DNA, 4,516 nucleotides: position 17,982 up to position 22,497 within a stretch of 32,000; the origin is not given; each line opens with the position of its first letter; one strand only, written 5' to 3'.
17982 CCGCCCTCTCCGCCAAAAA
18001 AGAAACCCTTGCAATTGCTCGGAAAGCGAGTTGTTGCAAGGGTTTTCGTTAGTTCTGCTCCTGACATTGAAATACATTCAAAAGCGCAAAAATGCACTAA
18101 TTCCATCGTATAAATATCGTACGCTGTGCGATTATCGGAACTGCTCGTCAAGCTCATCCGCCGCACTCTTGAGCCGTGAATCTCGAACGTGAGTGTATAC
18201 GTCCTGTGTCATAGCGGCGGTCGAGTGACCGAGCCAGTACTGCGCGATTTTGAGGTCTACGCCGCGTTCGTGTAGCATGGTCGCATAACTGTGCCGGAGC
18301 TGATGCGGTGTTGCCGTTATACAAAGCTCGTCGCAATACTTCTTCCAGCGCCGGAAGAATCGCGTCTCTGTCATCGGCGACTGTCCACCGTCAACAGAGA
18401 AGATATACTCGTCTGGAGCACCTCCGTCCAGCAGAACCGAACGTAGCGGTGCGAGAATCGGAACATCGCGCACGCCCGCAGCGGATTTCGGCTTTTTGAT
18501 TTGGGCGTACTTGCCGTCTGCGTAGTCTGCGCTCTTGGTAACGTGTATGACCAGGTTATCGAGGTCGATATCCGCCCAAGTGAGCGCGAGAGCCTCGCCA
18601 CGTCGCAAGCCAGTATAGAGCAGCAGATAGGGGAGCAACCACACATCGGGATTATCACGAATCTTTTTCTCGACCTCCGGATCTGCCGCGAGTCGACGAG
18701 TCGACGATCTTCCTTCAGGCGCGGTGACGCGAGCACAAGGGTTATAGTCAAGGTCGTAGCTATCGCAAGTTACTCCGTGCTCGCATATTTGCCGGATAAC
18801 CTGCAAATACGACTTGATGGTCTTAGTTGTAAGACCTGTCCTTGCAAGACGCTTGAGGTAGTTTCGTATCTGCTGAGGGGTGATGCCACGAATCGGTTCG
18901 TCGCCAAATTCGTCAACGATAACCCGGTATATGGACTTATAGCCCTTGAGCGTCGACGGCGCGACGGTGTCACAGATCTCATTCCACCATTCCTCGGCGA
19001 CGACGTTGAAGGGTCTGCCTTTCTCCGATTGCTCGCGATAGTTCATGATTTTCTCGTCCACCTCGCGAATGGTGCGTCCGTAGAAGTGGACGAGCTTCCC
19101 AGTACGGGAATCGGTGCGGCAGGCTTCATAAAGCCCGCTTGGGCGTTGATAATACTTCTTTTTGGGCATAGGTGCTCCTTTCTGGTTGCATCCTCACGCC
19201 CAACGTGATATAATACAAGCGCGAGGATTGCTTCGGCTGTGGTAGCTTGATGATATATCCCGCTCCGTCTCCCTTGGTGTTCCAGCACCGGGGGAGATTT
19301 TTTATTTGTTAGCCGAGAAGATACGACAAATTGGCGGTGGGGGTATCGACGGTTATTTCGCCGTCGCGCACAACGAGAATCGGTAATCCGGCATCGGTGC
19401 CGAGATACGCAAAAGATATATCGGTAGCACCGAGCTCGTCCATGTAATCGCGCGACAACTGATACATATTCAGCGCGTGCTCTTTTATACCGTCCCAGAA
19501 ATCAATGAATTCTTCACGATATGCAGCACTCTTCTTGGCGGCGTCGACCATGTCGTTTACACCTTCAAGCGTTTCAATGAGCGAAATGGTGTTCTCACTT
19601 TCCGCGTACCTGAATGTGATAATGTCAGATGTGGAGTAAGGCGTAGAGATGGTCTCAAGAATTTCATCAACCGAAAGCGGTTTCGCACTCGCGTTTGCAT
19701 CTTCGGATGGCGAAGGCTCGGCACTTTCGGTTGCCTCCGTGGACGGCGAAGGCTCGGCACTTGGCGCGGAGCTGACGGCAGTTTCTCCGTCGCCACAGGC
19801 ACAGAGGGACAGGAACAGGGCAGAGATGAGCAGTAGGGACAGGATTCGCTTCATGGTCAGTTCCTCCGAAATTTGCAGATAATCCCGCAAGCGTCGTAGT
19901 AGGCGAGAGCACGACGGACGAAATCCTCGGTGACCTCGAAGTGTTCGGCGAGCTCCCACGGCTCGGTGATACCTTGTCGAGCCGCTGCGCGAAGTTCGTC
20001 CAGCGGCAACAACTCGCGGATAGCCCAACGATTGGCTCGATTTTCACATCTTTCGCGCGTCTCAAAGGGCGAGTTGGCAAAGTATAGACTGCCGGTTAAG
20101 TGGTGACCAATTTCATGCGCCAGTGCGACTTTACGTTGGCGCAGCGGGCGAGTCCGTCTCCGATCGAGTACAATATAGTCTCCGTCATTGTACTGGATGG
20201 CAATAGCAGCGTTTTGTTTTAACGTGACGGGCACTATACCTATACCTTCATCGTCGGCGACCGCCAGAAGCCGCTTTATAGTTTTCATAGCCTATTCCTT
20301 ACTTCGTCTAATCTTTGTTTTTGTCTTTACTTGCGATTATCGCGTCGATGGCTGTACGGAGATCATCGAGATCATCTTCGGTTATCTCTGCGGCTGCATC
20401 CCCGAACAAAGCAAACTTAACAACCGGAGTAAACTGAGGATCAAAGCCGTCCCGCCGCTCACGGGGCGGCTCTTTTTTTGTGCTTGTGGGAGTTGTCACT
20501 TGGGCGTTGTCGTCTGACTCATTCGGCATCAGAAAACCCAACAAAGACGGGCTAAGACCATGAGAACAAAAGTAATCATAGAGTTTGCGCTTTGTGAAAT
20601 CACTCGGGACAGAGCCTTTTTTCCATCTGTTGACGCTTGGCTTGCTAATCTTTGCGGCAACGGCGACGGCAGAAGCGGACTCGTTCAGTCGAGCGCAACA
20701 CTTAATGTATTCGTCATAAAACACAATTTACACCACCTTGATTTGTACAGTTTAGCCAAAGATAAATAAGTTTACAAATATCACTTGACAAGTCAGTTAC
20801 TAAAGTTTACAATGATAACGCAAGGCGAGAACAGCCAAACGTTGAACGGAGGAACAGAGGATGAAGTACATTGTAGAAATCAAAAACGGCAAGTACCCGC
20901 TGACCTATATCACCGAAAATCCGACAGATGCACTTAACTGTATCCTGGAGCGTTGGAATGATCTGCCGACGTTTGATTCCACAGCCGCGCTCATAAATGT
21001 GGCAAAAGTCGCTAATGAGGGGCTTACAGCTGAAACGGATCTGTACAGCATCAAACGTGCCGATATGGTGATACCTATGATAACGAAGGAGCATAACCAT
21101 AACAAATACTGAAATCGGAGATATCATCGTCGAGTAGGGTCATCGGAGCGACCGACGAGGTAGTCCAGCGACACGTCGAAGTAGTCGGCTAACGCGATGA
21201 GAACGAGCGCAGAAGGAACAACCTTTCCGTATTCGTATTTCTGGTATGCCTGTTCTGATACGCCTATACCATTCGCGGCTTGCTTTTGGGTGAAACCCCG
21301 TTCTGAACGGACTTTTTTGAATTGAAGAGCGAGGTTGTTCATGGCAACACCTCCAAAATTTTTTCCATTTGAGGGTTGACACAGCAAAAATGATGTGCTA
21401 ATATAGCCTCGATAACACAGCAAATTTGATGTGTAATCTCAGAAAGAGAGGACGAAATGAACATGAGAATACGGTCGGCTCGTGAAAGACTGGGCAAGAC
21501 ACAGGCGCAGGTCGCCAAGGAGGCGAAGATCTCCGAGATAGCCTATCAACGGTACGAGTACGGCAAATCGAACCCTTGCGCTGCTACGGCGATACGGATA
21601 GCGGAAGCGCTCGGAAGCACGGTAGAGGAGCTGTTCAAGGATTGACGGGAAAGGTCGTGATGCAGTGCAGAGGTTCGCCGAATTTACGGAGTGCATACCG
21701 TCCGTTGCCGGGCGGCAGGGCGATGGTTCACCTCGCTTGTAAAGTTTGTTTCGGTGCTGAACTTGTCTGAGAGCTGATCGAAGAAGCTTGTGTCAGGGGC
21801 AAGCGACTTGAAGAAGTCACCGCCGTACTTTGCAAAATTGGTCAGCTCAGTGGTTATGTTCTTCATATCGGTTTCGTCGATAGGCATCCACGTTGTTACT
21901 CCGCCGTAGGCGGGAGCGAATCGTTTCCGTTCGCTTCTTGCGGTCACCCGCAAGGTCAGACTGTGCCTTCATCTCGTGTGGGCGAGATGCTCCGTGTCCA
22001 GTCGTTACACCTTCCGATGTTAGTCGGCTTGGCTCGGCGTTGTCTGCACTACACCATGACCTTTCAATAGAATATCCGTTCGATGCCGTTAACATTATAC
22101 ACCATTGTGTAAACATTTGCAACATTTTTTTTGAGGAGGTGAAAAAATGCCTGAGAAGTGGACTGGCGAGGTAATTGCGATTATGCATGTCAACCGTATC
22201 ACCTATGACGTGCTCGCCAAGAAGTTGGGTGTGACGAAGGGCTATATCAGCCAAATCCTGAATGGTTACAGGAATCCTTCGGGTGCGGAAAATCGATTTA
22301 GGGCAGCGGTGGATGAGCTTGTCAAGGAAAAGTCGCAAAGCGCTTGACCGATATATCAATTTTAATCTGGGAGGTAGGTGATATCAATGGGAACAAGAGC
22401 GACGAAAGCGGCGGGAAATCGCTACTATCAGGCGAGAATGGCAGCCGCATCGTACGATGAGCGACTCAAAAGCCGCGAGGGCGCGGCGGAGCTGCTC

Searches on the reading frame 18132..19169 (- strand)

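Call 7: search_protein_families(library=pfam, proteins=[window:18132-19169:-], max_evalue=0.01)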
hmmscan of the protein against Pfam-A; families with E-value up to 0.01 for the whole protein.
window:18132-19169:- (345 aa): 6 families
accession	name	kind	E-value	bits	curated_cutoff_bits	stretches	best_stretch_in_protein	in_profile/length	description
PF00589.27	Phage_integrase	-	1.4e-24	87.2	27.1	1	182-331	30-171/172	Phage integrase family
PF14659.12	Phage_int_SAM_3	-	1.5e-09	38.4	22.6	1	55-108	3-57/58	Phage integrase, N-terminal SAM-like domain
PF22022.2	Phage_int_M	-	7.6e-07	29.7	27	1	54-146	1-91/96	Phage integrase central domain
PF13495.12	Phage_int_SAM_4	-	0.00021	22.1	27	1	68-131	13-77/85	Phage integrase, N-terminal SAM-like domain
PF13102.12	Phage_int_SAM_5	-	0.00024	21.9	22.3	1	55-147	3-97/98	Phage integrase SAM-like domain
PF02899.23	Phage_int_SAM_1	-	0.0012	19.5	22.3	1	69-127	14-74/83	Phage integrase, N-terminal SAM-like domain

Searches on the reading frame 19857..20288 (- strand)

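Call 7: search_protein_families(library=pfam, proteins=[window:19857-20288:-], max_evalue=0.01)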
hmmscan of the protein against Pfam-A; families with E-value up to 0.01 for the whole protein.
window:19857-20288:- (143 aa): 1 family
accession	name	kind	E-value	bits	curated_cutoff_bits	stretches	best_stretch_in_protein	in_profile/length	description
PF06114.19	Peptidase_M78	-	8.6e-14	51.8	22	1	14-128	4-122/123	IrrE N-terminal-like domain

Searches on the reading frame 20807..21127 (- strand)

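Call 7: search_protein_families(library=pfam, proteins=[window:20807-21127:-], max_evalue=0.01)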
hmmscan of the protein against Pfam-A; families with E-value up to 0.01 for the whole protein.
window:20807-21127:- (106 aa): 1 family
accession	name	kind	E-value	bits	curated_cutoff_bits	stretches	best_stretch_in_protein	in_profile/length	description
PF20480.3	DUF6720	-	0.0092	15.9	27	1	7-68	138-200/307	Family of unknown function (DUF6720)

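Call 39: search_protein_families(library=padloc, proteins=[window:20807-21127:-], max_evalue=0.01)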
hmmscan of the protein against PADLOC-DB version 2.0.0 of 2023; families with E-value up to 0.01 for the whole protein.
window:20807-21127:- (106 aa): 0 families

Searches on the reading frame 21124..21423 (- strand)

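Call 7: search_protein_families(library=pfam, proteins=[window:21124-21423:-], max_evalue=0.01)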
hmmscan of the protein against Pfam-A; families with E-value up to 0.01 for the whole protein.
window:21124-21423:- (99 aa): 5 families
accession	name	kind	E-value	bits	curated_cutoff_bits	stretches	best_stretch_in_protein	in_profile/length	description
PF01381.28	HTH_3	-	7.2e-15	55.2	23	1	36-89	2-55/55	Helix-turn-helix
PF12844.13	HTH_19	-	4.6e-10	39.7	30.2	1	35-90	4-59/64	Helix-turn-helix domain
PF13560.12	HTH_31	-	1.6e-09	38.4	27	1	31-86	2-58/64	Helix-turn-helix domain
PF13443.12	HTH_26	-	0.0011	19.6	22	1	36-90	3-58/63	Cro/C1-type HTH DNA-binding domain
PF15731.11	MqsA_antitoxin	-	0.0014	19.2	30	1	34-75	73-114/131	Antitoxin component of bacterial toxin-antitoxin system, MqsA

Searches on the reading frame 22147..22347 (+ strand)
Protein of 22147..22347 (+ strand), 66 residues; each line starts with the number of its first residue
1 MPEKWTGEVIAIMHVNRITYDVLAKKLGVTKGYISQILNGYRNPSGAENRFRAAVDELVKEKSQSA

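Call 38: search_protein_families(library=phrogs, proteins=[window:22147-22347:+], max_evalue=0.01)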
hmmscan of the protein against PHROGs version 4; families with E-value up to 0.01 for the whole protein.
window:22147-22347:+ (66 aa): 8 families
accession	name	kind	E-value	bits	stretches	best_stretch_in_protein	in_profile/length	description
phrog_1468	-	transcription regulation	8.6e-06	26.3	1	9-45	12-48/67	transcriptional repressor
phrog_4779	-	transcription regulation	5.5e-05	24.6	1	8-57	6-54/98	transcriptional regulator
phrog_35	-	transcription regulation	8.7e-05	23.7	1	23-47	92-115/181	transcriptional repressor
phrog_8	-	transcription regulation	0.00024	21.7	1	18-45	90-117/346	transcriptional regulator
phrog_296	-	integration and excision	0.00033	20.5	1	10-61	233-282/626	DNA transposition protein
phrog_7241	-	transcription regulation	0.0011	20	1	9-45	66-102/122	transcriptional regulator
phrog_2439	-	transcription regulation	0.0034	17.3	1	13-45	16-48/367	transcriptional regulator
phrog_4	-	transcription regulation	0.0038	17.3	1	13-48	144-175/400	transcriptional repressor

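Call 39: search_protein_families(library=padloc, proteins=[window:22147-22347:+], max_evalue=0.01)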
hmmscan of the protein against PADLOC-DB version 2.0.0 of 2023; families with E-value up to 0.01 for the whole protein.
window:22147-22347:+ (66 aa): 3 families
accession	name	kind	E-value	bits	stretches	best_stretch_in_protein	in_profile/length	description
PDLC04133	mad1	-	0.00011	20.4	1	15-66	3-58/60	mads_1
PDLC02926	HTH_VI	-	0.0015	16.8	1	17-45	14-42/92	-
PDLC04775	PDC-M69A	-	0.0048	15.4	1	9-43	12-46/113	-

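Call 100: search_protein_families(library=pfam, proteins=[window:22147-22347:+], max_evalue=10)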
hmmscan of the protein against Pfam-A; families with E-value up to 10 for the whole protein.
window:22147-22347:+ (66 aa): 14 families
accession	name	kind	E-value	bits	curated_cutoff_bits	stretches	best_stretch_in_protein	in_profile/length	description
PF01381.28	HTH_3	-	1.7e-07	31.6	23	1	18-46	10-38/55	Helix-turn-helix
PF13560.12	HTH_31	-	0.00094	19.9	27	1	18-46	15-44/64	Helix-turn-helix domain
PF13384.12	HTH_23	-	0.0018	18.5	24.6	1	12-48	11-47/50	Homeodomain-like domain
PF04545.22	Sigma70_r4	-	0.019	14.9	24.1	1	13-38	16-41/50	Sigma-70, region 4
PF22083.2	I-HmuI_NUMOD-like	-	0.022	14.8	27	1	24-43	19-38/46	DNA endonuclease I-HmuI-like, NUMOD-like domain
PF12844.13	HTH_19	-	0.056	13.8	30.2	1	18-49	13-42/64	Helix-turn-helix domain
PF13518.12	HTH_28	-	0.07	13.7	25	1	17-43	13-38/52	Helix-turn-helix domain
PF21463.3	Cry1Ac_dom-VII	-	0.078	13.4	27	1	10-34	39-63/79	Cry1Ac, domain VII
PF13412.12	HTH_24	-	0.095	12.7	21.9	1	17-38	17-38/48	Winged helix-turn-helix DNA-binding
PF12802.13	MarR_2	-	0.12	13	27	1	12-39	14-42/61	MarR family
PF20317.4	HTH_60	-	0.14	12.9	24.1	1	12-56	83-126/140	Helix-turn-helix domain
PF04967.18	HTH_10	-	0.14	12.4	23.1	1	17-39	23-45/53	HTH DNA binding domain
PF15943.11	YdaS_toxin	-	0.14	12.4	30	1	22-43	13-34/65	Bacterial toxin YdaS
PF13443.12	HTH_26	-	0.17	12.6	22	1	12-40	5-33/63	Cro/C1-type HTH DNA-binding domain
